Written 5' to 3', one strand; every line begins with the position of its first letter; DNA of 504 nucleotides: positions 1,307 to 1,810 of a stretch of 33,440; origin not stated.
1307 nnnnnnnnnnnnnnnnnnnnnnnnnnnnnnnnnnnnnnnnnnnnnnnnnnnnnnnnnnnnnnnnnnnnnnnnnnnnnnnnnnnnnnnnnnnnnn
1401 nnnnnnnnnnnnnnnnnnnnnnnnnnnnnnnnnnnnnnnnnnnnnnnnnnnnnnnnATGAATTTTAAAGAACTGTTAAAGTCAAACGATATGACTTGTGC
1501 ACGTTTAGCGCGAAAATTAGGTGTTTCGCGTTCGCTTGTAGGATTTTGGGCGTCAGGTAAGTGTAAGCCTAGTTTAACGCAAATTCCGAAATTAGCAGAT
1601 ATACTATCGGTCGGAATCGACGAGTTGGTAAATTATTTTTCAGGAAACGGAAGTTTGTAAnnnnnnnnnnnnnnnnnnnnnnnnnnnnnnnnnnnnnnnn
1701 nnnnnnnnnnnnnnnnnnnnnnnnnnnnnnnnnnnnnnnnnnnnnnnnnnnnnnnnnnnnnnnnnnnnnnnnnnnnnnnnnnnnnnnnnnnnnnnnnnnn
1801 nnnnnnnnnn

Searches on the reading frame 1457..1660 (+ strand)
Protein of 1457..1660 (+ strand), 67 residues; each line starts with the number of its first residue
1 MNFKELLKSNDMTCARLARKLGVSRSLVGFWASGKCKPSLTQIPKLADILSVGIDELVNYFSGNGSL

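Call 16: search_protein_families(library=pfam, proteins=[window:1457-1660:+], max_evalue=0.1)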
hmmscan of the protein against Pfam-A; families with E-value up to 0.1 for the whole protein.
window:1457-1660:+ (67 aa): 8 families
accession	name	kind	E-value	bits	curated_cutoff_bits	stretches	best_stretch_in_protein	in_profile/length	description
PF01381.28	HTH_3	-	1.5e-08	35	23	1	4-57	2-55/55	Helix-turn-helix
PF13443.12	HTH_26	-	2.6e-07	31.2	22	1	3-60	2-60/63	Cro/C1-type HTH DNA-binding domain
PF13560.12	HTH_31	-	5.7e-05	23.8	27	1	11-57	14-61/64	Helix-turn-helix domain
PF08279.18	HTH_11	-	0.0032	17.7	25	1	6-26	9-30/55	HTH domain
PF13518.12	HTH_28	-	0.016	15.7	25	1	7-32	9-33/52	Helix-turn-helix domain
PF15943.11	YdaS_toxin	-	0.024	14.9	30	1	15-37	12-34/65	Bacterial toxin YdaS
PF13412.12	HTH_24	-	0.055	13.5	21.9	1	4-28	10-34/48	Winged helix-turn-helix DNA-binding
PF13384.12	HTH_23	-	0.068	13.5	24.6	0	9-28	15-34/50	Homeodomain-like domain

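Call 17: search_protein_families(library=phrogs, proteins=[window:1457-1660:+], max_evalue=0.1)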
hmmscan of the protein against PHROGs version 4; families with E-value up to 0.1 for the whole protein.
window:1457-1660:+ (67 aa): 31 families (the best 25 are shown)
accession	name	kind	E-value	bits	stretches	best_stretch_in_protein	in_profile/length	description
phrog_8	-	transcription regulation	9.5e-12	46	1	2-58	80-136/346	transcriptional regulator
phrog_3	-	transcription regulation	1.8e-08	35.6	1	2-60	92-148/430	transcriptional repressor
phrog_2439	-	transcription regulation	7.9e-06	26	1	4-55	13-64/367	transcriptional regulator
phrog_2967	-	transcription regulation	4.7e-05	24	1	3-52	15-64/225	transcriptional regulator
phrog_4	-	transcription regulation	0.00026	21.1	1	3-59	137-193/400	transcriptional repressor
phrog_1994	-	DNA, RNA and nucleotide metabolism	0.00036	21.5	1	3-61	4-62/170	DNA binding protein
phrog_7241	-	transcription regulation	0.00066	20.7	1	11-58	74-121/122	transcriptional regulator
phrog_4779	-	transcription regulation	0.0012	20.3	1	3-42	7-46/98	transcriptional regulator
phrog_3557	-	transcription regulation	0.0013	19.9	1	12-58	26-72/142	transcriptional regulator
phrog_1468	-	transcription regulation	0.0024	18.5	1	4-50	13-58/67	transcriptional repressor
phrog_35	-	transcription regulation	0.003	18.7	1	1-47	76-121/181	transcriptional repressor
phrog_4836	-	transcription regulation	0.0033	18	1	9-50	86-127/194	CII-like regulator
phrog_5301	-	transcription regulation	0.0037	18.4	1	8-56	17-67/132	transcriptional repressor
phrog_1373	-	transcription regulation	0.0044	18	1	4-51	69-116/166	transcriptional regulator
phrog_638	-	transcription regulation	0.0058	17.5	1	16-50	22-56/145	transcriptional regulator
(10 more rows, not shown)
